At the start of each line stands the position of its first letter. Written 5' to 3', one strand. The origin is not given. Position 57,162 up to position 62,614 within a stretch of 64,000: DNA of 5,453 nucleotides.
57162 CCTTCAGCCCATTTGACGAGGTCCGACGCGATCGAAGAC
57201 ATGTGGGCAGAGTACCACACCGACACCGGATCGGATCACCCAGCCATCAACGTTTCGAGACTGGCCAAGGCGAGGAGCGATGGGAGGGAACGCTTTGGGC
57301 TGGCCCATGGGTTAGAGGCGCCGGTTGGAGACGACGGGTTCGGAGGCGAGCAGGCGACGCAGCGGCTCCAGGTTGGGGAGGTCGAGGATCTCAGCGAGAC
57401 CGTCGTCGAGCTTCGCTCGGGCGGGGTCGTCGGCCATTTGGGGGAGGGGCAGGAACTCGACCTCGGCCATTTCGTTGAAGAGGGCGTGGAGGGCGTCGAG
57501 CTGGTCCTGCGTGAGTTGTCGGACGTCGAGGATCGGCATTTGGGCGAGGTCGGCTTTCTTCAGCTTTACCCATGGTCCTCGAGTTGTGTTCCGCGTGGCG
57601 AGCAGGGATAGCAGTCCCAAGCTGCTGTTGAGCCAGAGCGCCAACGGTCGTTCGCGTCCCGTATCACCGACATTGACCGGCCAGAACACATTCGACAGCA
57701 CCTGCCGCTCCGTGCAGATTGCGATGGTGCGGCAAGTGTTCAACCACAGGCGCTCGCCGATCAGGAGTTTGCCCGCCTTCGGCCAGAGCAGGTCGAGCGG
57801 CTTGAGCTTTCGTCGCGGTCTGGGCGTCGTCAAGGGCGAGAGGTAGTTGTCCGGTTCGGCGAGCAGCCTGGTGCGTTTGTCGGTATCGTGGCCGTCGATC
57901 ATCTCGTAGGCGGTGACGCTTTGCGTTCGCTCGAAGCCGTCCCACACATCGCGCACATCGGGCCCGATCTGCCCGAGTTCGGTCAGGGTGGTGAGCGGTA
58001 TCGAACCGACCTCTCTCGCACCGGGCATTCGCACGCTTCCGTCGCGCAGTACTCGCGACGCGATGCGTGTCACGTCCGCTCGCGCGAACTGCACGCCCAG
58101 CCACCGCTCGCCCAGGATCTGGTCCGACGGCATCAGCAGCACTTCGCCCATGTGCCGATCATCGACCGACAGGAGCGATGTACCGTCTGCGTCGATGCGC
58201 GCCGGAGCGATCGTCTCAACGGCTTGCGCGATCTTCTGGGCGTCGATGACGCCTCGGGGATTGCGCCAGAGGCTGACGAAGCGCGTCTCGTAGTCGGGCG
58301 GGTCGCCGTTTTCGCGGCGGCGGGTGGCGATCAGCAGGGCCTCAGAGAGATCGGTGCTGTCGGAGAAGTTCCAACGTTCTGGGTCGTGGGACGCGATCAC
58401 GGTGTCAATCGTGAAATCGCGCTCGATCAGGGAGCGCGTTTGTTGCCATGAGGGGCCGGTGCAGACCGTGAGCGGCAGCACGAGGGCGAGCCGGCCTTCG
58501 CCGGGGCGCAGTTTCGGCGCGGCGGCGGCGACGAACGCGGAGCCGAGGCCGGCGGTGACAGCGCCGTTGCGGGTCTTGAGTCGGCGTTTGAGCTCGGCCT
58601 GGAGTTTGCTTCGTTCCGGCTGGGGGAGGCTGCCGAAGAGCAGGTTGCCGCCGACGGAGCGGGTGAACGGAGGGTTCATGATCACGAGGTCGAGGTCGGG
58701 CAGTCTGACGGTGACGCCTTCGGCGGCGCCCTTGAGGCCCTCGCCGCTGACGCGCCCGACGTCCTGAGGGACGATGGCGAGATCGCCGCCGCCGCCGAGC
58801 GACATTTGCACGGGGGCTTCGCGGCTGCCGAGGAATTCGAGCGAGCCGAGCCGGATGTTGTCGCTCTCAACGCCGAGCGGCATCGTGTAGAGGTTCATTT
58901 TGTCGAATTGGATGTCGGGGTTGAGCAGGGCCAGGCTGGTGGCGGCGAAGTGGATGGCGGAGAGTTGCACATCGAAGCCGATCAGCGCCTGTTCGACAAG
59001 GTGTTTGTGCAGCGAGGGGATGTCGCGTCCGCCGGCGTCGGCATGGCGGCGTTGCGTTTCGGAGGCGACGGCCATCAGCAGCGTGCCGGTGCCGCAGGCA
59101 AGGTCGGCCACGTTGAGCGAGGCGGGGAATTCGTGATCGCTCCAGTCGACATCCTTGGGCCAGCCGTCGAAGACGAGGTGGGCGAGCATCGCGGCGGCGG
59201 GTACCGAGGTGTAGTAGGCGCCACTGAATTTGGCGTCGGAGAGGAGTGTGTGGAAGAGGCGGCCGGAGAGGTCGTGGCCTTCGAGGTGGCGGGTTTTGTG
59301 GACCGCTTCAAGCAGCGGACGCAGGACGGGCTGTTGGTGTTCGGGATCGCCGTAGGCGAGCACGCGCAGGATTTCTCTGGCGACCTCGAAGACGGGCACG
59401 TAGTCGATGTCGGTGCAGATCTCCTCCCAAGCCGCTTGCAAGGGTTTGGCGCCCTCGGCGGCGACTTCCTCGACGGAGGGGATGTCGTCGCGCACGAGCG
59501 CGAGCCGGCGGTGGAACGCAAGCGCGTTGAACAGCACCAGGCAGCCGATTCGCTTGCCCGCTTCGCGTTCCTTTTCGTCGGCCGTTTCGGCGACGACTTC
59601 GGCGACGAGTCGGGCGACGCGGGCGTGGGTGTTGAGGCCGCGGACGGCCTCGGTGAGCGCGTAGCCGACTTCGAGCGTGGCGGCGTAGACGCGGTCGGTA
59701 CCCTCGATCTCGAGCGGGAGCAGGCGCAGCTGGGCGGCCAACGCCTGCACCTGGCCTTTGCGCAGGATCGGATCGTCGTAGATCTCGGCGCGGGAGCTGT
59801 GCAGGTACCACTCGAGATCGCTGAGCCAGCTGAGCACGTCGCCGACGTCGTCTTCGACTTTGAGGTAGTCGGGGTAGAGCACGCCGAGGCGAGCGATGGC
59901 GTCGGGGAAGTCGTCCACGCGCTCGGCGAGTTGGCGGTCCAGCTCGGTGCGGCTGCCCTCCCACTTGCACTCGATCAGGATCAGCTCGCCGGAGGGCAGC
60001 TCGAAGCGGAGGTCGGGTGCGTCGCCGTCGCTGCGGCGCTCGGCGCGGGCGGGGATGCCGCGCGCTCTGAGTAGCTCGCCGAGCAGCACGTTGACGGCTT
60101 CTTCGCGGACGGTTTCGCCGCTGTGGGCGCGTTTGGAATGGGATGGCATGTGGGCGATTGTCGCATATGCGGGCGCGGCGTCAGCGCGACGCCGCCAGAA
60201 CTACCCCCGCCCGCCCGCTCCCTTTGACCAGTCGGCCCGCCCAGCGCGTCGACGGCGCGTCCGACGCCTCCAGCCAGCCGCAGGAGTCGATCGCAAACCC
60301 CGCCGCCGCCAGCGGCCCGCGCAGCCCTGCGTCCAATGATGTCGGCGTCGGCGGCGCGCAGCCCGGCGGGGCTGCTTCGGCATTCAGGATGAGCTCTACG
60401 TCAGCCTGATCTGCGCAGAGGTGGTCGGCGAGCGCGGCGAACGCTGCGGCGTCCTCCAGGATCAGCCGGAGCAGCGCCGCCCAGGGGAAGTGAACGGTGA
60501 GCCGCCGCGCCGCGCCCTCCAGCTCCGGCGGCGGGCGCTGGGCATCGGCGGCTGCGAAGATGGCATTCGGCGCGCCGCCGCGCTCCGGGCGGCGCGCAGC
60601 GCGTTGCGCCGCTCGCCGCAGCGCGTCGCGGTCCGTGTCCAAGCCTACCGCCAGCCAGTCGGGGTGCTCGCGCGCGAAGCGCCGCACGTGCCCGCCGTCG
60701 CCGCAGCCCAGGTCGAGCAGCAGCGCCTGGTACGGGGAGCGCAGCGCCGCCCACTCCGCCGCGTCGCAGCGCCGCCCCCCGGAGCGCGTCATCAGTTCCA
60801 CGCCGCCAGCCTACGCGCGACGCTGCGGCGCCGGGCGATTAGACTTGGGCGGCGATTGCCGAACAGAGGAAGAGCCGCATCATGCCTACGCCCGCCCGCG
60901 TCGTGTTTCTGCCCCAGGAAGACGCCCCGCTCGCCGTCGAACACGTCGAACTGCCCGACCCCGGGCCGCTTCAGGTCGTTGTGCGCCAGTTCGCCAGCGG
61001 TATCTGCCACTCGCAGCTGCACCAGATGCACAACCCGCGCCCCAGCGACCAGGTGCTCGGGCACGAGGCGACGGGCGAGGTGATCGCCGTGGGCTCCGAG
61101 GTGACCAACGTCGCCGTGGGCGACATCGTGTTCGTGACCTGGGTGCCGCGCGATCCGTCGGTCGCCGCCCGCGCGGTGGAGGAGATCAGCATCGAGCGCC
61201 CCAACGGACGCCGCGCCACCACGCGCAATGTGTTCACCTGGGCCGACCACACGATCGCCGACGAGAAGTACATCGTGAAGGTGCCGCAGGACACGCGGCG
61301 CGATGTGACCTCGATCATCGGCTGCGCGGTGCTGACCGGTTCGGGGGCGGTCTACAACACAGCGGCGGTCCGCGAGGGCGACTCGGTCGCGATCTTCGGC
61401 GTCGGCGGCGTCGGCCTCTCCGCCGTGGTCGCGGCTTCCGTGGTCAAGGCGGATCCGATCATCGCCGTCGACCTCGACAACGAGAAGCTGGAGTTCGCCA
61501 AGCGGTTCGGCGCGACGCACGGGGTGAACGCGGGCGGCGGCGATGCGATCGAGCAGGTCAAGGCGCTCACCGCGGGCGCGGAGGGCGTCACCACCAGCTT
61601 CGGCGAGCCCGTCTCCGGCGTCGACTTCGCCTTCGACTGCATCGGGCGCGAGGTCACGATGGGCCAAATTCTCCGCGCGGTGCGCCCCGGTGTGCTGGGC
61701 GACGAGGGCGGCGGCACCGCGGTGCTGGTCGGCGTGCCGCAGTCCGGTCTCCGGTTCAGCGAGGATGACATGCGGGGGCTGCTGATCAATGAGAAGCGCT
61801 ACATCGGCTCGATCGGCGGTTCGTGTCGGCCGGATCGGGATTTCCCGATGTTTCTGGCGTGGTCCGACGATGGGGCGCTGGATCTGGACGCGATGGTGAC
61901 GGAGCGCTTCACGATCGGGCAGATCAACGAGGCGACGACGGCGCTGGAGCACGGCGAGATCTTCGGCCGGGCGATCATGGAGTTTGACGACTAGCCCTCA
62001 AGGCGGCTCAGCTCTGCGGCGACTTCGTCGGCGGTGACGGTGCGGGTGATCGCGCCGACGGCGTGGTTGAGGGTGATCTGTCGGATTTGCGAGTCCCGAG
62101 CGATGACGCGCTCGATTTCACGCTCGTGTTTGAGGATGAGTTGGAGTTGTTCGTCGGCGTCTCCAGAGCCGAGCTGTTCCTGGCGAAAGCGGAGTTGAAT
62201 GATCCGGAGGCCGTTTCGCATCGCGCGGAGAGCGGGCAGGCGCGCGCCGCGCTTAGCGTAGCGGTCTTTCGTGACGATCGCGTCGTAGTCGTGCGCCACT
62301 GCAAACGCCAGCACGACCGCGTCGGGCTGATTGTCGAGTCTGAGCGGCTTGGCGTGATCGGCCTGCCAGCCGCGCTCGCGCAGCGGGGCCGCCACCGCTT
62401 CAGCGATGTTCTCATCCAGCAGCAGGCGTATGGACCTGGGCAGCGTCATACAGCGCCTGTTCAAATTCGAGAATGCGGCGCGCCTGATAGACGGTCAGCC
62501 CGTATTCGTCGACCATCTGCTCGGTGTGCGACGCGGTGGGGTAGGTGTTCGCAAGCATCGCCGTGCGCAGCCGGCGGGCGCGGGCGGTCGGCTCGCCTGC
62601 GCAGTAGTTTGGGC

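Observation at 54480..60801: Three-gene minus-strand island (SAM-MTase -> MmeI-like Type IIG R-M -> Rad50/RloC-like zinc-hook ABC ATPase) inserted beside the menaquinone cluster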

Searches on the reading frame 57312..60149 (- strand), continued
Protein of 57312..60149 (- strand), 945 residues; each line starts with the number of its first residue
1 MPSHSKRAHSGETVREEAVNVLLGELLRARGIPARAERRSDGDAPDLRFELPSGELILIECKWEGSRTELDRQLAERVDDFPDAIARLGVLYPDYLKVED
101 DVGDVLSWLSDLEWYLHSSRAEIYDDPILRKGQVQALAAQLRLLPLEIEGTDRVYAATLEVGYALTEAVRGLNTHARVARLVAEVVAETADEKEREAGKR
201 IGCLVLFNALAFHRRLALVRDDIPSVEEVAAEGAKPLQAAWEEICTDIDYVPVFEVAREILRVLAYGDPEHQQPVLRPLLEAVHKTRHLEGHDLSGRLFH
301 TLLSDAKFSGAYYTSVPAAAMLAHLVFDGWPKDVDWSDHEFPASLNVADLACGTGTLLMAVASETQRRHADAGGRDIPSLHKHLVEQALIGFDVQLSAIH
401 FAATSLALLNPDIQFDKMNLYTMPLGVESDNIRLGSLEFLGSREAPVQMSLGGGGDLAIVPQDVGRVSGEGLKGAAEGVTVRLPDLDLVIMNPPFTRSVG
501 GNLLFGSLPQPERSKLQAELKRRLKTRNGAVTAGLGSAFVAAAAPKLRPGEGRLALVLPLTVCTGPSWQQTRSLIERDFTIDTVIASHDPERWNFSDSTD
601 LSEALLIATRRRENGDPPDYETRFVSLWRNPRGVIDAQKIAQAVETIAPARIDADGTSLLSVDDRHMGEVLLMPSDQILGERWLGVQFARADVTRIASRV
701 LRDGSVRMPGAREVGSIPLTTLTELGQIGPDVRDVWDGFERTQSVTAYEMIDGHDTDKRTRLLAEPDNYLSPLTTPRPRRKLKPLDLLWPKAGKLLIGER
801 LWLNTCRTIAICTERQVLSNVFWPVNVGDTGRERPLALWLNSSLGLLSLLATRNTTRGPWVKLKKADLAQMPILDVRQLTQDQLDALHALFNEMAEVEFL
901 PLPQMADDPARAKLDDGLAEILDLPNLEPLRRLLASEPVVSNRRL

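Call 80: search_solved_structures(query=A4, max_evalue=10, show_alignments=2)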
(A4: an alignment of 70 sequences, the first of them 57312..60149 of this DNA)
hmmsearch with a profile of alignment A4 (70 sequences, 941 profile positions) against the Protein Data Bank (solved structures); distinct sequences matched with E-value up to 10: 3.
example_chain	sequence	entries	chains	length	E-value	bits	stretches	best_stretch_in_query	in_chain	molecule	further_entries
2eo0_A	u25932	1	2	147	0.067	14.4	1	8-95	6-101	Hypothetical protein ST1444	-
7sfn_A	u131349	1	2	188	0.22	12.7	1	279-321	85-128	OlmO - oligomycin spirocyclase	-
8jjm_A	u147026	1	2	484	0.52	11.4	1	727-771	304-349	Amy63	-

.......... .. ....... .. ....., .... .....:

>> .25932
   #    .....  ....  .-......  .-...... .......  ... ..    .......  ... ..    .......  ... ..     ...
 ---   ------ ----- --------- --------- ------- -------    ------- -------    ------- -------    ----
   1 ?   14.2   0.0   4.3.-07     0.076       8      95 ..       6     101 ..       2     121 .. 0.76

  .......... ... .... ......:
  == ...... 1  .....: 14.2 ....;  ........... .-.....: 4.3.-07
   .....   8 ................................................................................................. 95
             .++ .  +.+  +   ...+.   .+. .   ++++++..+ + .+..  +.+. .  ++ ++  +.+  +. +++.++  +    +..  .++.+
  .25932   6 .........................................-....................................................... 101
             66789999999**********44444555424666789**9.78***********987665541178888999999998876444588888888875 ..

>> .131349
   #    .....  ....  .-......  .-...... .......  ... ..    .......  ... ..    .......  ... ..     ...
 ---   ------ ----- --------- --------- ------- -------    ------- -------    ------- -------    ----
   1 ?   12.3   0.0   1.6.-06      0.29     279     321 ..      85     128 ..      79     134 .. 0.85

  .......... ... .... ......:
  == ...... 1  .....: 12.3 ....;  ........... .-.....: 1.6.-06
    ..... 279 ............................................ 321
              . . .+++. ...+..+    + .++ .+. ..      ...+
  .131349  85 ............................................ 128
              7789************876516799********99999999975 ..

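Call 91: fold_search(model_id=the predicted structure, library=pdb)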
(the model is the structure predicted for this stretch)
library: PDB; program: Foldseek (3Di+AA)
matches with E <= 10: 411; with E <= 0.001: 24
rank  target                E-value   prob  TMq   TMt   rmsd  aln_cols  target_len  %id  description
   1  3s1s                  6.1e-09  1.00  0.19  0.20  28.5      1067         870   11  Characterization and crystal structure of the type IIG restriction endonuclease BpuSI (released 2011-07-13)
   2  7lo5_A                1.7e-05  0.98  0.12  0.11  20.1       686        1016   12  cryoEM structure DrdV-DNA complex (released 2021-03-17)
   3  7lo5_B                2.0e-05  0.99  0.12  0.12  20.1       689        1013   14  cryoEM structure DrdV-DNA complex (released 2021-03-17)
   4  7lvv_B                2.0e-05  0.99  0.12  0.11  21.0       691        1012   13  cryoEM structure DrdV-DNA complex (released 2021-03-17)
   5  7eew_A                2.8e-05  1.00  0.16  0.23  32.3       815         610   12  Crystal structure of the intact MTase from Vibrio vulnificus YJ016 in complex with the DNA-mimicking Ocr protein and t (released 2022-03-23)
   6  7qw5_A                4.5e-05  1.00  0.24  0.38  11.9       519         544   12  Adenine-specific DNA methyltransferase M.BseCI complexed with AdoHcy and cognate unmethylated DNA duplex (released 2023-01-25)
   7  7qw7_A                5.2e-05  1.00  0.26  0.40  11.7       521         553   12  Adenine-specific DNA methyltransferase M.BseCI complexed with AdoHcy and cognate fully methylated DNA duplex (released 2023-01-25)
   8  7qw8_B                6.8e-05  1.00  0.19  0.29  14.1       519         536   12  Adenine-specific DNA methyltransferase M.BseCI (released 2023-01-25)
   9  7qw6_A                9.9e-05  1.00  0.26  0.40  11.2       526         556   11  Adenine-specific DNA methyltransferase M.BseCI complexed with AdoHcy and cognate hemimethylated DNA duplex (released 2023-01-25)
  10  7lo5_C                1.2e-04  0.96  0.11  0.11  20.6       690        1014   12  cryoEM structure DrdV-DNA complex (released 2021-03-17)
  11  8w2p_A                2.3e-04  0.96  0.14  0.14  22.5       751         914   13  BsaXI-DNA complex I (released 2024-10-30)
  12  8w0p_A                2.9e-04  0.91  0.13  0.13  21.0       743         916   12  BsaXI -- Type IIB R-M system (released 2024-10-30)
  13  7qw8_A                3.0e-04  1.00  0.20  0.31  13.6       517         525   14  Adenine-specific DNA methyltransferase M.BseCI (released 2023-01-25)
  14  7lvv_A                3.8e-04  0.91  0.12  0.11  20.6       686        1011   13  cryoEM structure DrdV-DNA complex (released 2021-03-17)
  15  8vpg_A                4.6e-04  1.00  0.25  0.40  10.3       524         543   10  CamA Adenine Methyltransferase Complexed to Cognate Substrate DNA and Containing Quinoline-based SGI-1027 Analog 455 (released 2024-09-25)
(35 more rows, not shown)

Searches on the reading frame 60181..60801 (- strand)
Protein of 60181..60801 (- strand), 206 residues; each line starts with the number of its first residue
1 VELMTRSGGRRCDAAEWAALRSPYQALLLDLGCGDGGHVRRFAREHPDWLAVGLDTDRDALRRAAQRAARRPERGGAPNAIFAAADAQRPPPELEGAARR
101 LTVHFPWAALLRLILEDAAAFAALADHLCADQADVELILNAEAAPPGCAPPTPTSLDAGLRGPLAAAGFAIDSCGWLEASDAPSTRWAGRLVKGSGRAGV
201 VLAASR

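Call 3: search_protein_families(library=pfam, proteins=[window:60181-60801:-], max_evalue=0.01)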
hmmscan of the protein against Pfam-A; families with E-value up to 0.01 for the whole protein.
window:60181-60801:- (206 aa): 7 families
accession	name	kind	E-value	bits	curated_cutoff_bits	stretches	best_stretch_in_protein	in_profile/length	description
PF24675.1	NpmA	-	7e-45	153.4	60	1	12-204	11-212/214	16S rRNA (adenine(1408)-N(1))-methyltransferase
PF13649.12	Methyltransf_25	-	7.9e-08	33.3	27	1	29-93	2-61/97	Methyltransferase domain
PF08242.18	Methyltransf_12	-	7.5e-07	30.2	30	1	29-89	1-61/98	Methyltransferase domain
PF13847.12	Methyltransf_31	-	5.9e-06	26.5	27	1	28-71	7-51/145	Methyltransferase domain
PF02390.23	Methyltransf_4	-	1.2e-05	25.3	24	1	26-87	3-60/173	Putative methyltransferase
PF08241.18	Methyltransf_11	-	0.00058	20.9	21.2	1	29-89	1-53/95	Methyltransferase domain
PF01795.25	Methyltransf_5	-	0.0042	17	27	1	21-70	17-66/309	MraW methylase family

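Call 4: search_protein_families(library=padloc, proteins=[window:60181-60801:-], max_evalue=0.01)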
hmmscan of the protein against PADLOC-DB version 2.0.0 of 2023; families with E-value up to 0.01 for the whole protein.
window:60181-60801:- (206 aa): 1 family
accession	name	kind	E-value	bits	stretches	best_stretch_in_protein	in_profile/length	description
PDLC04134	mad2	-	1.7e-09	35.1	1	28-116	295-373/492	mads_2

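Call 5: search_protein_families(library=ncbifam, proteins=[window:60181-60801:-], max_evalue=0.01)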
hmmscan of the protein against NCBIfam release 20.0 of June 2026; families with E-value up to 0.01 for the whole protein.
window:60181-60801:- (206 aa): 12 families
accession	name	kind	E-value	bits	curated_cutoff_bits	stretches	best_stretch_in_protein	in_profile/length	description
NF000363.1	self_KamB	exception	8.2e-35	120.3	350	1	12-197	12-204/216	16S rRNA (adenine(1408)-N(1))-methyltransferase KamB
NF051863.1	16S_A1408_WarA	equivalog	2.5e-21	76.2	305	1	28-204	2-180/190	16S rRNA (adenine(1408)-N(1))-methyltransferase WarA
NF040634.1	16S_A1408_NpmB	exception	3.6e-16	59.2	460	1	22-116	23-117/217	16S rRNA (adenine(1408)-N(1))-methyltransferase NpmB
NF000030.2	16S_rRNA_NpmA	exception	2e-10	40.7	470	1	24-137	24-137/219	16S rRNA (adenine(1408)-N(1))-methyltransferase NpmA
NF045667.1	MTase_DVU1556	equivalog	2.8e-07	30.2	155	1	6-72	4-69/213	DVU_1556 family methyltransferase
TIGR04543.1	ketoArg_3Met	equivalog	5.9e-06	25.6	425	1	26-71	151-196/336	2-ketoarginine methyltransferase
TIGR00091.1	TIGR00091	equivalog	2.3e-05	23.9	112.65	1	15-106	7-96/194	tRNA (guanosine(46)-N7)-methyltransferase TrmB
NF050150.1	RiPP_MTase_ApyS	equivalog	0.00014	21.2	400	1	28-70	145-187/323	RiPP biosynthesis methyltransferase ApyS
NF002910.0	PRK03522.2-3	equivalog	0.00081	18.5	558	1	14-90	226-296/383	23S rRNA (uracil(747)-C(5))-methyltransferase RlmC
NF001080.0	PRK00121.2-2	equivalog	0.003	16.8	132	1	26-70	48-92/224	tRNA (guanosine(46)-N7)-methyltransferase TrmB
NF002463.0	PRK01683.1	equivalog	0.0033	17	297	1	26-68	33-75/258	trans-aconitate 2-methyltransferase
NF008300.0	PRK11088.1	equivalog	0.0055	16.2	303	1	25-67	86-131/272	23S rRNA (guanine(745)-N(1))-methyltransferase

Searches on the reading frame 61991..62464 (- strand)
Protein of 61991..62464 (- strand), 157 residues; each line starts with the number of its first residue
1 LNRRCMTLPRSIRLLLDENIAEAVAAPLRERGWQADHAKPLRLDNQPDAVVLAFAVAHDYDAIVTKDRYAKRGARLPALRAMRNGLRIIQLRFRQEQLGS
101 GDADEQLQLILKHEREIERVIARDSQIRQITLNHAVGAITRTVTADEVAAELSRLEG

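Call 3: search_protein_families(library=pfam, proteins=[window:61991-62464:-], max_evalue=0.01)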
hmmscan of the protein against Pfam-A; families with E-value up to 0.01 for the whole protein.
window:61991-62464:- (157 aa): 2 families
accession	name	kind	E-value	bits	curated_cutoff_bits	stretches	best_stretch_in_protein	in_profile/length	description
PF18480.7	DUF5615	-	3.4e-08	33.8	23.8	1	13-68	2-56/110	Domain of unknown function (DUF5615)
PF18478.7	PIN_10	-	1.7e-05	25.3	26.2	1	13-83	2-76/84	PIN like domain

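Call 5: search_protein_families(library=ncbifam, proteins=[window:61991-62464:-], max_evalue=0.01)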
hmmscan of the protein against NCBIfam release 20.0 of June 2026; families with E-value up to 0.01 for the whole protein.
window:61991-62464:- (157 aa): 0 families
